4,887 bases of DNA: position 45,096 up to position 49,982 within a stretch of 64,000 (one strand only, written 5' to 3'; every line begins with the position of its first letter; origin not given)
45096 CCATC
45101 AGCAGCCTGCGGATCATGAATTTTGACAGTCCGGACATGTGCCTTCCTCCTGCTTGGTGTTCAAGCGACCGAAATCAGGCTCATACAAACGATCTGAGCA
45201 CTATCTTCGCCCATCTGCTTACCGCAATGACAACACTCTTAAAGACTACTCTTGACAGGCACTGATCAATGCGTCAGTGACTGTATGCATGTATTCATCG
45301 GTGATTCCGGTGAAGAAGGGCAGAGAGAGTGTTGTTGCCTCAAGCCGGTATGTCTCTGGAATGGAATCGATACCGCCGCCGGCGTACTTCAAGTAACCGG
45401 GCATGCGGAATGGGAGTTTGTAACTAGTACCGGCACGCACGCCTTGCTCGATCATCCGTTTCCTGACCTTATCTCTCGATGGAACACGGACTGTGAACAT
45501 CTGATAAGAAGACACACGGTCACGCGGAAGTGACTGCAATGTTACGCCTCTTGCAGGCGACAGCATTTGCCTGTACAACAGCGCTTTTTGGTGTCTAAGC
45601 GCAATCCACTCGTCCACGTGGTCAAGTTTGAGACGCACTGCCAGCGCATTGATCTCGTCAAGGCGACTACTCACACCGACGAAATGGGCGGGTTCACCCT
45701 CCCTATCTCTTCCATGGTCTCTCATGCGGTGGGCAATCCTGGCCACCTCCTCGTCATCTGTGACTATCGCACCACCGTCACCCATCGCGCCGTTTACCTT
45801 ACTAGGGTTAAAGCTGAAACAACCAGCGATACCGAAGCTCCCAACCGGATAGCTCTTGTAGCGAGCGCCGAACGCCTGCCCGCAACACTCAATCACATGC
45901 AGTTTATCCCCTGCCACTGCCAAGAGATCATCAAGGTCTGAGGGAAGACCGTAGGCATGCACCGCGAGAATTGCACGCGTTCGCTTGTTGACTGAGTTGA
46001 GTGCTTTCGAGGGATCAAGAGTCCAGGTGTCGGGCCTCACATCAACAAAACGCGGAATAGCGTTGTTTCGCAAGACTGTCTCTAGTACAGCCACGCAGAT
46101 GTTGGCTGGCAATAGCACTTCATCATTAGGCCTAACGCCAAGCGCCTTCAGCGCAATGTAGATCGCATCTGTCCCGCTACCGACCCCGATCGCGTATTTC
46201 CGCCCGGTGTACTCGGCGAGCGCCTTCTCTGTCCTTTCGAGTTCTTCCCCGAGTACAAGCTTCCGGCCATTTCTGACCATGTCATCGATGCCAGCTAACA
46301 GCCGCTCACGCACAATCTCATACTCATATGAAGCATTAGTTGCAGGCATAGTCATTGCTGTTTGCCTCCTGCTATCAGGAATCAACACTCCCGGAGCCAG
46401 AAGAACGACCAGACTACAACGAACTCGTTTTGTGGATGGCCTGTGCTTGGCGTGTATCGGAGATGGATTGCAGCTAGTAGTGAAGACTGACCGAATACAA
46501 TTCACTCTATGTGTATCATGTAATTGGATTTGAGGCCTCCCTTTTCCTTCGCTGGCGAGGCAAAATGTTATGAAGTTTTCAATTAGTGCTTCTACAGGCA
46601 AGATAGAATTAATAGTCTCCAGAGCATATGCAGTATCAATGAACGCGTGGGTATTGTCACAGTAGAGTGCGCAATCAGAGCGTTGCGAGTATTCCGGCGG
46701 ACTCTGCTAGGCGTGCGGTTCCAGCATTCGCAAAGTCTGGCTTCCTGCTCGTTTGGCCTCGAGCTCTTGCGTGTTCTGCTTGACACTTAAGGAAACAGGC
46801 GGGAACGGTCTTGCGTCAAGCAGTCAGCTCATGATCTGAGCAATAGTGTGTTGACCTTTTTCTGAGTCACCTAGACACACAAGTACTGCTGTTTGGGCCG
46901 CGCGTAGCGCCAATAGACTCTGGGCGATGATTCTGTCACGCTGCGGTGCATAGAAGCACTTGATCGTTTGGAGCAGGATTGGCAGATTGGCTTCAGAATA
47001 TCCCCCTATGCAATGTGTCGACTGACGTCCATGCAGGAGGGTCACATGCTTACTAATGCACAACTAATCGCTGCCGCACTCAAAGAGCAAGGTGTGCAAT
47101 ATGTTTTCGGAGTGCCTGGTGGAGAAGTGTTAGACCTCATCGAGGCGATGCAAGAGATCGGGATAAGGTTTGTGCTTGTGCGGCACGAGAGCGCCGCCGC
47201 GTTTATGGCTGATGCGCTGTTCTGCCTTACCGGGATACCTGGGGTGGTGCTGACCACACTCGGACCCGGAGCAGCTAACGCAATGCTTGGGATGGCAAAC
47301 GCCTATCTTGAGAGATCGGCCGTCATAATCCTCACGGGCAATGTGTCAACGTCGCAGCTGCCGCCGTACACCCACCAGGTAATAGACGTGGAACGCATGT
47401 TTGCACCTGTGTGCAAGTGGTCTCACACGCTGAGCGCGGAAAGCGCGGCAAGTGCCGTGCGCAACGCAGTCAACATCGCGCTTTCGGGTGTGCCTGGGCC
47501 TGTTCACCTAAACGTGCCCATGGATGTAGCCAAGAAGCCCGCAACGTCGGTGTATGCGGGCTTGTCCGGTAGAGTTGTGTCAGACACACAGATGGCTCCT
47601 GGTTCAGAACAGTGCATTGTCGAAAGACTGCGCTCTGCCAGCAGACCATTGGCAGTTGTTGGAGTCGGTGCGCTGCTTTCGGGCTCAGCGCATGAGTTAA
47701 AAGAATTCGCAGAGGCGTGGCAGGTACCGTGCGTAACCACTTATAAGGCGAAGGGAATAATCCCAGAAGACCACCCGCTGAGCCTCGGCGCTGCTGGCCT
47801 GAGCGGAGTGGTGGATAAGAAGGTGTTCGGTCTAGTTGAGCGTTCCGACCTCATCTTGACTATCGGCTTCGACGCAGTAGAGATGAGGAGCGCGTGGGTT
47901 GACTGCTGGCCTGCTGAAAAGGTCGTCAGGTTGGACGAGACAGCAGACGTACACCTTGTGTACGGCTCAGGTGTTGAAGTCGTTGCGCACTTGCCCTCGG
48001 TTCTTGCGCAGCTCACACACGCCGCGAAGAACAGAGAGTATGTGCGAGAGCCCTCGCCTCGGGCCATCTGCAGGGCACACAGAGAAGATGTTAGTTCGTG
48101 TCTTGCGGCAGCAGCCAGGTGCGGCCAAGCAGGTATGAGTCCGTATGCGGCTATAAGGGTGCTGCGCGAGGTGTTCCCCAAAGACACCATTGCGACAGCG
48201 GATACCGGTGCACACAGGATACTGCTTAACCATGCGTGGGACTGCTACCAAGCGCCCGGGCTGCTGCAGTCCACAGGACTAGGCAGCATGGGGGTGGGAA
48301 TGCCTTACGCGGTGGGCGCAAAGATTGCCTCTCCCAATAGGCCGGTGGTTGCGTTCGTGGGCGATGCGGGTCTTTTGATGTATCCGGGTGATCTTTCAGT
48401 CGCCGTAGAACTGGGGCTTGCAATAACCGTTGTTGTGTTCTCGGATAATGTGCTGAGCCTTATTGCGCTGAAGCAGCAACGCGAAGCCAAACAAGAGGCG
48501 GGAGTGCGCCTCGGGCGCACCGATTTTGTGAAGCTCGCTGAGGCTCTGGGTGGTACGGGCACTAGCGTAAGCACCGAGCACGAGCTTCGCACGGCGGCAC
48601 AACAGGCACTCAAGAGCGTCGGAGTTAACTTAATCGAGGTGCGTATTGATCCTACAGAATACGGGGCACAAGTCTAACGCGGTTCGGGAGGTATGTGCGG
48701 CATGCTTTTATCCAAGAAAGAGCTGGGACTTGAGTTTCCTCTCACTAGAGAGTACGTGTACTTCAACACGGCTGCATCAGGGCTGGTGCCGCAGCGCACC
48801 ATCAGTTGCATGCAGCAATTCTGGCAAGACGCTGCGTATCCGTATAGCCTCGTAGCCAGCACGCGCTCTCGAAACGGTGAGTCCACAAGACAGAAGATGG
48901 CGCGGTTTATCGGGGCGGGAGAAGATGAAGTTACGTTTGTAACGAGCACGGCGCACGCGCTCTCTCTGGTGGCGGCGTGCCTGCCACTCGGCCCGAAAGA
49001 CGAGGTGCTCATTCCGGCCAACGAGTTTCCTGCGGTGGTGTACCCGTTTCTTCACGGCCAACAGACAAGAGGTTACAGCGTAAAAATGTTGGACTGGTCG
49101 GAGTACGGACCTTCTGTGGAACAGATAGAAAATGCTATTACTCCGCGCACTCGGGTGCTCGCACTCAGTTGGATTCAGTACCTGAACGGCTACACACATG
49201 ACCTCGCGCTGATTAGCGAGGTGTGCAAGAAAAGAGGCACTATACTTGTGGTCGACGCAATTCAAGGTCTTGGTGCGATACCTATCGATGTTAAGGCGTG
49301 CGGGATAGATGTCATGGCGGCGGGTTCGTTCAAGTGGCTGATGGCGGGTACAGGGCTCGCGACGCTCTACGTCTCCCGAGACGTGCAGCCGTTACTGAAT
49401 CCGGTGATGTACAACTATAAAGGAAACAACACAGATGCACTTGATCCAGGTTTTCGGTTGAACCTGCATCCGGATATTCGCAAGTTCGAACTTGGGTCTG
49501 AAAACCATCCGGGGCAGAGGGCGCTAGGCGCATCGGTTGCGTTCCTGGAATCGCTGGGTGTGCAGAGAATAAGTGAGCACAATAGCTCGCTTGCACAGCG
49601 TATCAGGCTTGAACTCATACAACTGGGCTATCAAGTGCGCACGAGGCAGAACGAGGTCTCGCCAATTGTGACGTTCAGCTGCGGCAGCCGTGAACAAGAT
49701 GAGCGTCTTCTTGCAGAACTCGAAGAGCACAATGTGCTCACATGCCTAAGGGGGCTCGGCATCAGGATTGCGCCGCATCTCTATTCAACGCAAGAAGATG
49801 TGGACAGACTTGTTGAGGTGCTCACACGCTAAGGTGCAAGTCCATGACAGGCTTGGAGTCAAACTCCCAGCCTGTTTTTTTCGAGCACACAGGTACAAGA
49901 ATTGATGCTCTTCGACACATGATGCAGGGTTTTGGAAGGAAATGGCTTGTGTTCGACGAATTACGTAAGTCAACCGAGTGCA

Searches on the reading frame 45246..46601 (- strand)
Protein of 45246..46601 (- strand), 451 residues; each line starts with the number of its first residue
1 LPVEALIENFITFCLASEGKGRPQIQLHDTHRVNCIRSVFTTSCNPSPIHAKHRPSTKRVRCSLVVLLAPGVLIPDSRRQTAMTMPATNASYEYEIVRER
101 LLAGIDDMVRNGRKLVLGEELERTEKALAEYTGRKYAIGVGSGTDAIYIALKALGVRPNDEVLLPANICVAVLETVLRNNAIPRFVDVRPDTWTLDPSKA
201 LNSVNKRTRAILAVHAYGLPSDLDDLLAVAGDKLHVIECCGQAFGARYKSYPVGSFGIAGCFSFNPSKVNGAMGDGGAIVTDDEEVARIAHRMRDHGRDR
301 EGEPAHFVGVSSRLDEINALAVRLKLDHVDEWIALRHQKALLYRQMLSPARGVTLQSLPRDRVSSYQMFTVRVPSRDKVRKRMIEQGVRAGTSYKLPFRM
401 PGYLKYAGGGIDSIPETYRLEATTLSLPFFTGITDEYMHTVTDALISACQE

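Call 60: search_protein_families(library=ncbifam, proteins=[window:45246-46601:-], max_evalue=0.00001)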
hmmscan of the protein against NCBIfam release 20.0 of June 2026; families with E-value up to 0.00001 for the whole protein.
window:45246-46601:- (451 aa): 7 families
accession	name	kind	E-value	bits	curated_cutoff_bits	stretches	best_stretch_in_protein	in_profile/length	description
TIGR03588.1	PseC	equivalog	1.7e-44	152.3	423.5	1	111-448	22-379/380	UDP-4-amino-4,6-dideoxy-N-acetyl-beta-L-altrosamine transaminase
TIGR04181.1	NHT_00031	hypoth_equivalog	3.3e-44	151.2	420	1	118-428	29-357/359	LegC family aminotransferase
NF008687.0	PRK11706.1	equivalog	2.4e-39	135.2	375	1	118-447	30-372/375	dTDP-4-amino-4,6-dideoxygalactose transaminase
TIGR04427.1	PLP_DesI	equivalog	2.4e-37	129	650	1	98-445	31-379/390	dTDP-4-dehydro-6-deoxyglucose aminotransferase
NF008658.2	PRK11658.1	equivalog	8e-35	120.2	631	1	102-447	17-375/379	UDP-4-amino-4-deoxy-L-arabinose aminotransferase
TIGR02379.1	ECA_wecE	subfamily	2.4e-32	112.1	434.85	1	118-447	30-373/376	dTDP-4-amino-4,6-dideoxy-D-glucose transaminase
NF011936.0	PRK15407.1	equivalog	2.6e-32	112.1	423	1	114-302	60-256/440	lipopolysaccharide biosynthesis protein RfbH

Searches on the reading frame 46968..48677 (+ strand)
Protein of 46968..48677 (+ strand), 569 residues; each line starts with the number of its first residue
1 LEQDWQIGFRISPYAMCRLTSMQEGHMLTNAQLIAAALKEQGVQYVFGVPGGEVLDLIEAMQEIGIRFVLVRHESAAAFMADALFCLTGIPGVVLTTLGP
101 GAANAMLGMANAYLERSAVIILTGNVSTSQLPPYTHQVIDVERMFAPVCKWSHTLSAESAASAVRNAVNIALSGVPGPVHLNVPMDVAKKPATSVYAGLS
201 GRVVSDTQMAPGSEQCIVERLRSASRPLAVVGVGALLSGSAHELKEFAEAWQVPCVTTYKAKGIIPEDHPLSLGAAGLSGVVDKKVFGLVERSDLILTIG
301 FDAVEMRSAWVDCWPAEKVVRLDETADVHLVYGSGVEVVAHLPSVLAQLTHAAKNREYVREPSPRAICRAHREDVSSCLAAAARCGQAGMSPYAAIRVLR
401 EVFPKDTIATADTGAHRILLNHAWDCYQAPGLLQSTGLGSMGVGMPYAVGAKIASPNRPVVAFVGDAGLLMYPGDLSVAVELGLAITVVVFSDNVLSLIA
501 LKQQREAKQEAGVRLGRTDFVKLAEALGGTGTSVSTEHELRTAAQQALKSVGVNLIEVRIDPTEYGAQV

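Call 60: search_protein_families(library=ncbifam, proteins=[window:46968-48677:+], max_evalue=0.00001)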
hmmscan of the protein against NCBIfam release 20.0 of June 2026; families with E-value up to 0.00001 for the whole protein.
window:46968-48677:+ (569 aa): 54 families (the best 25 are shown)
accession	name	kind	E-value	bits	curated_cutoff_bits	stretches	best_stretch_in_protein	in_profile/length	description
NF006187.0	PRK08322.1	equivalog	1.8e-121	406.3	509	1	29-562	3-530/548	acetolactate synthase large subunit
NF006378.0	PRK08617.1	equivalog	2.5e-104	349.7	510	1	26-561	6-539/556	acetolactate synthase AlsS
TIGR00118.1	acolac_lg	equivalog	8.9e-96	321.5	538.35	1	29-562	2-536/557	biosynthetic-type acetolactate synthase large subunit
TIGR02418.1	acolac_catab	equivalog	3.8e-94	316.1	551.1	1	31-561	2-530/539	acetolactate synthase AlsS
NF006052.0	PRK08199.1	subfamily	5.7e-92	308.8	539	1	26-564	6-541/559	thiamine pyrophosphate protein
NF004919.0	PRK06276.1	equivalog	1.5e-86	291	866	1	30-564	3-542/582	acetolactate synthase large subunit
NF005039.0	PRK06456.1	equivalog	8.3e-77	259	868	1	27-563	1-547/572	acetolactate synthase large subunit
NF006016.1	PRK08155.1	equivalog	3.4e-76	256.9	870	1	28-564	3-536/554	acetolactate synthase large subunit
NF006524.0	PRK08978.1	equivalog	7.1e-75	252.3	738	1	30-564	3-528/548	acetolactate synthase 2 catalytic subunit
NF005712.0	PRK07524.1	subfamily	2.6e-74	250.6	500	1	27-560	2-529/536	5-guanidino-2-oxopentanoate decarboxylase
NF004710.0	PRK06048.1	equivalog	5.6e-73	246.3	976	1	27-563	7-540/561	acetolactate synthase large subunit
NF005824.0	PRK07710.1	equivalog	1.2e-72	245.1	976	1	20-564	9-552/573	acetolactate synthase large subunit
NF006122.0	PRK08266.1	subfamily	3.7e-72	243.5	571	1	28-562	4-526/543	hypothetical protein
NF005651.0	PRK07418.1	subfamily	5.1e-71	239.6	942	1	21-562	12-561/617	acetolactate synthase large subunit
NF005860.0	PRK07789.1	equivalog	4.1e-70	236.8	881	1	21-549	27-566/615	acetolactate synthase large subunit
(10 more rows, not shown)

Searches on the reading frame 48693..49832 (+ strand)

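Call 60: search_protein_families(library=ncbifam, proteins=[window:48693-49832:+], max_evalue=0.00001)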
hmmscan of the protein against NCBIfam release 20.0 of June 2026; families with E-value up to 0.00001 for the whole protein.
window:48693-49832:+ (379 aa): 24 families
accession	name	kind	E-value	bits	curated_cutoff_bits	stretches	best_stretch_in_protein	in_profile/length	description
TIGR01979.1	sufS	subfamily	4.4e-35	121.3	475.1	1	19-312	17-315/403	SufS family cysteine desulfurase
TIGR01977.1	am_tr_V_EF2568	hypoth_equivalog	1.3e-33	116.6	377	1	22-351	1-331/376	cysteine desulfurase family protein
TIGR03392.1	FeS_syn_CsdA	equivalog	2.7e-31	109.1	493.6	1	14-342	9-344/398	cysteine desulfurase CsdA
NF008126.0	PRK10874.1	equivalog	2e-30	106.2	607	1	13-342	11-347/401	cysteine desulfurase CsdA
NF040779.1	Sec_lyase_SclA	exception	2.2e-28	99.3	525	1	22-362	1-340/378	selenocysteine lyase SclA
TIGR03402.1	FeS_nifS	equivalog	1.9e-22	79.5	530.75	1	22-232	1-215/379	cysteine desulfurase NifS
NF006791.0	PRK09295.1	equivalog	2.7e-22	79.4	661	1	21-310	24-319/406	cysteine desulfurase SufS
TIGR01976.1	am_tr_V_VC1184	hypoth_equivalog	2.3e-21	76.6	352.35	1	18-302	16-288/401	cysteine desulfurase-like protein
NF041166.1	f2_encap_cargo1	exception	1.6e-20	73.8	800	1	19-310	244-540/623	family 2A encapsulin nanocompartment cargo protein cysteine desulfurase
TIGR04343.1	egtE_PLP_lyase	equivalog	8e-19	67.7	400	1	63-378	57-369/370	ergothioneine biosynthesis PLP-dependent enzyme EgtE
TIGR03235.1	DNA_S_dndA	equivalog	9.1e-18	64.6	480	1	58-241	40-228/353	cysteine desulfurase DndA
NF051467.1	peri_mod_PvdN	equivalog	1.2e-17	63.7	650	1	59-378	95-422/425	pyoverdine-tailoring periplasmic protein PvdN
NF010611.0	PRK14012.1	equivalog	2.1e-16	59.8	548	1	22-231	7-224/406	IscS subfamily cysteine desulfurase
TIGR02006.1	IscS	equivalog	5.8e-16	58.5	643.2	1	62-238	49-227/402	IscS subfamily cysteine desulfurase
TIGR03403.1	nifS_epsilon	equivalog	3.8e-13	49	587.7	1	101-235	89-224/382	NifS family cysteine desulfurase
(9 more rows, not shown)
